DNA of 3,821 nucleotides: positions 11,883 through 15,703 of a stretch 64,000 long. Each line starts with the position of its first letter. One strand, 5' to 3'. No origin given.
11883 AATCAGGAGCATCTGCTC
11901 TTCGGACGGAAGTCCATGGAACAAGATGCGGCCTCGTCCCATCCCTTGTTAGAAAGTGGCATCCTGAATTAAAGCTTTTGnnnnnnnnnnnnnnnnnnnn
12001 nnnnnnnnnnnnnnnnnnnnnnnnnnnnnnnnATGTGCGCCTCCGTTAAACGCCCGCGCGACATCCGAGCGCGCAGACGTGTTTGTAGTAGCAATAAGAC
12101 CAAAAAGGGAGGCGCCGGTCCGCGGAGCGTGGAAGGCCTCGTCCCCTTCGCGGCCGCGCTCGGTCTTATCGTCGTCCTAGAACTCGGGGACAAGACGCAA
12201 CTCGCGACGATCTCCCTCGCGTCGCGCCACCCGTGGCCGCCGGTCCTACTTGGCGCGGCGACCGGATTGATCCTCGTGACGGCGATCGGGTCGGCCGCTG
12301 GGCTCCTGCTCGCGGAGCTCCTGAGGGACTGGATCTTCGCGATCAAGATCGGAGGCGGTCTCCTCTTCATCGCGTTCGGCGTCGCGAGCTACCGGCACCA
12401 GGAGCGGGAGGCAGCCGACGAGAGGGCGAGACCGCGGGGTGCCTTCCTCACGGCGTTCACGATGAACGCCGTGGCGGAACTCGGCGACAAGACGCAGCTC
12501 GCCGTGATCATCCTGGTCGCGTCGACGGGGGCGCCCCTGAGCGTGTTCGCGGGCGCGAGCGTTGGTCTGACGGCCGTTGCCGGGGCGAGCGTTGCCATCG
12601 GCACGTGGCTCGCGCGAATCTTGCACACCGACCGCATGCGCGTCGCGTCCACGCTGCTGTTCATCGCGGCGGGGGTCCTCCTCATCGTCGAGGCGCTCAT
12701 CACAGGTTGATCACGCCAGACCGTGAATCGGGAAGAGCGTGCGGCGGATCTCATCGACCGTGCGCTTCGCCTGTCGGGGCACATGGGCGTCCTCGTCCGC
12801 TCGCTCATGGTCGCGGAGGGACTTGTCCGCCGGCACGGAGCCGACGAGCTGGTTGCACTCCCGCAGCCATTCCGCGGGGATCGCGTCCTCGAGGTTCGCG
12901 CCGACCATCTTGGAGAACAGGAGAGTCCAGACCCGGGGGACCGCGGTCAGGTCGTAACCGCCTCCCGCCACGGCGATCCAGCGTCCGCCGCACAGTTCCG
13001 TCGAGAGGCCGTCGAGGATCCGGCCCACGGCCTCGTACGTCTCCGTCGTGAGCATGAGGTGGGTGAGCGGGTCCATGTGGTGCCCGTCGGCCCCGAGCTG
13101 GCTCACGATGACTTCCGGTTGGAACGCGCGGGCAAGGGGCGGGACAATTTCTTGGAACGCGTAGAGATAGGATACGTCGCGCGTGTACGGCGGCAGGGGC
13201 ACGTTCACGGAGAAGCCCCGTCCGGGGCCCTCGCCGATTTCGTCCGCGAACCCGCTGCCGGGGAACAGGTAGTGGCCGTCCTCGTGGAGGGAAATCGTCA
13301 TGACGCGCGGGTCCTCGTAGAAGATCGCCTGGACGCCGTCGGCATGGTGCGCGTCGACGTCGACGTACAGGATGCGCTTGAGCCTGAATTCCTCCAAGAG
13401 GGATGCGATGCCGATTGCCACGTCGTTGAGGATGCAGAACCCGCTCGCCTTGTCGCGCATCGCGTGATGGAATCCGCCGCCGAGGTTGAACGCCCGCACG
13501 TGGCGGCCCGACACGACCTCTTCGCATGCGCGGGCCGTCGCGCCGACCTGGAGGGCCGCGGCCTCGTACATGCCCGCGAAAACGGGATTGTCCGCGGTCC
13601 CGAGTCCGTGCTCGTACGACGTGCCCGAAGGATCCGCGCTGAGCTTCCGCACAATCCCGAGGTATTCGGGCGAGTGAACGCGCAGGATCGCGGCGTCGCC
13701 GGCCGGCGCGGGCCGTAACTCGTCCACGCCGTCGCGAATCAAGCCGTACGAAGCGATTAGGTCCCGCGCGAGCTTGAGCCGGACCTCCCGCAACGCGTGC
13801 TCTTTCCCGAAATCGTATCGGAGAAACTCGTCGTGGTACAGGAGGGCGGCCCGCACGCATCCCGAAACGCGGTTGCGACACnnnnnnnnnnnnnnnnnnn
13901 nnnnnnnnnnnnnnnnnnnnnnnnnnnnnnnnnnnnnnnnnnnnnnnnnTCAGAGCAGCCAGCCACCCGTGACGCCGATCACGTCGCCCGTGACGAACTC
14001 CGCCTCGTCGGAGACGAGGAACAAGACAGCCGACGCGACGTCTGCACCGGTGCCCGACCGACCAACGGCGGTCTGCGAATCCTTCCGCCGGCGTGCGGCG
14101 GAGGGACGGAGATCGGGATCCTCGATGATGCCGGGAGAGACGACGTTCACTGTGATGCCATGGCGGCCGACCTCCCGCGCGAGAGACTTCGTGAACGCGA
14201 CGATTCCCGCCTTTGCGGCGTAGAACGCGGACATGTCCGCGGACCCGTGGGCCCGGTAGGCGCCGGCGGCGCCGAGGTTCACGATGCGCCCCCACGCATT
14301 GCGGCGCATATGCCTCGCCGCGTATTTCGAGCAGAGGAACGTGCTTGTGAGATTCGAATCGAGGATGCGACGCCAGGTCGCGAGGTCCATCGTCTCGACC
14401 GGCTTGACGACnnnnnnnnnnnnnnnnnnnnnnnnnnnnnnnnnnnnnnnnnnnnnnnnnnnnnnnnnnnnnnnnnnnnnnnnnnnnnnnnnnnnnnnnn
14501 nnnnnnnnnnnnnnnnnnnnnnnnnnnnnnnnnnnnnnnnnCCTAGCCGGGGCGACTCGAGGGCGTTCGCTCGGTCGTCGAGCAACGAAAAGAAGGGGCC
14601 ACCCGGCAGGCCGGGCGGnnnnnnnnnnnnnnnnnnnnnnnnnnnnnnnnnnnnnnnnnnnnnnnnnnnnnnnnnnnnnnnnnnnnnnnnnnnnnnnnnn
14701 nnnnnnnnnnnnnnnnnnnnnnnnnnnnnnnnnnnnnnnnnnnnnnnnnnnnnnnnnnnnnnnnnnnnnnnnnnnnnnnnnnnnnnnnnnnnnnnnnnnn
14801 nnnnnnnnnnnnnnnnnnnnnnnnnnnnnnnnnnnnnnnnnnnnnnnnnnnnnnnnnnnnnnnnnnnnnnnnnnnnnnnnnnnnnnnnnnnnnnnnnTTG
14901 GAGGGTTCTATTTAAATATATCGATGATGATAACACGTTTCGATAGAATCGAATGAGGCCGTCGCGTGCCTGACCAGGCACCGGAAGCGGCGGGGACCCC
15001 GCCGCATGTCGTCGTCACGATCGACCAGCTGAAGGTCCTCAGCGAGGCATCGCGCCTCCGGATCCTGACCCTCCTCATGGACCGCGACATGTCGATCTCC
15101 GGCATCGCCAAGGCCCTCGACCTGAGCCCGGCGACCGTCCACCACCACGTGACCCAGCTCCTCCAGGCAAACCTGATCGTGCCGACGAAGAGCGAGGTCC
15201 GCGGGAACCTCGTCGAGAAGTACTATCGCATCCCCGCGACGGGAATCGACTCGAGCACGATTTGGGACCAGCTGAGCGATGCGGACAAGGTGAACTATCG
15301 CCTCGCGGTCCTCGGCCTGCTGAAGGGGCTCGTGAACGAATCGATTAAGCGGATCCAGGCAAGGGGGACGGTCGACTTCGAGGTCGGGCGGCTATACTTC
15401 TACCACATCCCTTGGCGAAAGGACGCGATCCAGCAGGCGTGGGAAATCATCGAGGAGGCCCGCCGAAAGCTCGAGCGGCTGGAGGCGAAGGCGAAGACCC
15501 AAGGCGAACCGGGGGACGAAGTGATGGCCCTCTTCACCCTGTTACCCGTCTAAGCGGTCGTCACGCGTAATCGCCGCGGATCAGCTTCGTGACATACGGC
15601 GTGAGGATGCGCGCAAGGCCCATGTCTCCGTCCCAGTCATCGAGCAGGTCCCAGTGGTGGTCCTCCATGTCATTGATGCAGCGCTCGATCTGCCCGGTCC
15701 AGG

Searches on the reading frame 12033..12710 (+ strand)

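Call 60: search_protein_families(library=pfam, proteins=[window:12033-12710:+], max_evalue=0.0001)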
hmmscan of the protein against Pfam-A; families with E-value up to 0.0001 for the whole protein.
window:12033-12710:+ (225 aa): 1 family
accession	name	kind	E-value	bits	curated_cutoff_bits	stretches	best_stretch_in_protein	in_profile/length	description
PF01169.24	GDT1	-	1.3e-34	118.8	27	2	139-214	1-75/75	Divalent cation/proton antiporter GDT1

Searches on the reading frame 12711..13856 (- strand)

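Call 60: search_protein_families(library=pfam, proteins=[window:12711-13856:-], max_evalue=0.0001)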
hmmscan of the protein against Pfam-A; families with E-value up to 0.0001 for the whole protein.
window:12711-13856:- (381 aa): 1 family
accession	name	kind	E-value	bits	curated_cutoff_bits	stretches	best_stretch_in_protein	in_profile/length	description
PF00850.24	Hist_deacetyl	-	7.7e-90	301.7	27.9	1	20-315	1-296/298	Histone deacetylase domain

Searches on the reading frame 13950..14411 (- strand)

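Call 60: search_protein_families(library=pfam, proteins=[window:13950-14411:-], max_evalue=0.0001)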
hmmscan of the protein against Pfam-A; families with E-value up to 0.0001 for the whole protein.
window:13950-14411:- (153 aa): 2 families
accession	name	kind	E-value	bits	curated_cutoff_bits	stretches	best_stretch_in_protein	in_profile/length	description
PF13561.12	adh_short_C2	-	1.2e-35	123.6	27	1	3-151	87-235/236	Enoyl-(Acyl carrier protein) reductase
PF00106.31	adh_short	-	2.5e-22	79.7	26.6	1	3-102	91-187/195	short chain dehydrogenase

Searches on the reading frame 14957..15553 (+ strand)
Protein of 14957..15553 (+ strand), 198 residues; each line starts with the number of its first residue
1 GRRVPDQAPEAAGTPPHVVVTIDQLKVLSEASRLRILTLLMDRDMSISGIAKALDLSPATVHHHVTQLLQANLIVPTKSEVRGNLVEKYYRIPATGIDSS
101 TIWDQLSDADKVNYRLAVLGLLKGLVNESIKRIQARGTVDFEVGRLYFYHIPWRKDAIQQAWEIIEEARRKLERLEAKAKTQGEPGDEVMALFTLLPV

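Call 60: search_protein_families(library=pfam, proteins=[window:14957-15553:+], max_evalue=0.0001)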
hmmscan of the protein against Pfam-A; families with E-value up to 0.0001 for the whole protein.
window:14957-15553:+ (198 aa): 7 families
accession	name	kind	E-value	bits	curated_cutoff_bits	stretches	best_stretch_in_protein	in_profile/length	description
PF01022.26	HTH_5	-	8.3e-11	42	22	1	32-74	3-45/47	Bacterial regulatory protein, arsR family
PF12840.13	HTH_20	-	7.3e-10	39.1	27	1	28-75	1-49/51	Helix-turn-helix domain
PF13412.12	HTH_24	-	2.7e-07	30.5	21.9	1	32-74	4-47/48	Winged helix-turn-helix DNA-binding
PF12802.13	MarR_2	-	7.2e-07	29.7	27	1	33-80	7-56/61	MarR family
PF13936.12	HTH_38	-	1.8e-05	24.8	27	1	28-66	5-42/44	Helix-turn-helix domain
PF13384.12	HTH_23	-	8.9e-05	22.6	24.6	0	29-63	3-36/50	Homeodomain-like domain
PF25212.1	HVO_A0114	-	9.2e-05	22.6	27.6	0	23-82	14-74/84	HVO_A0114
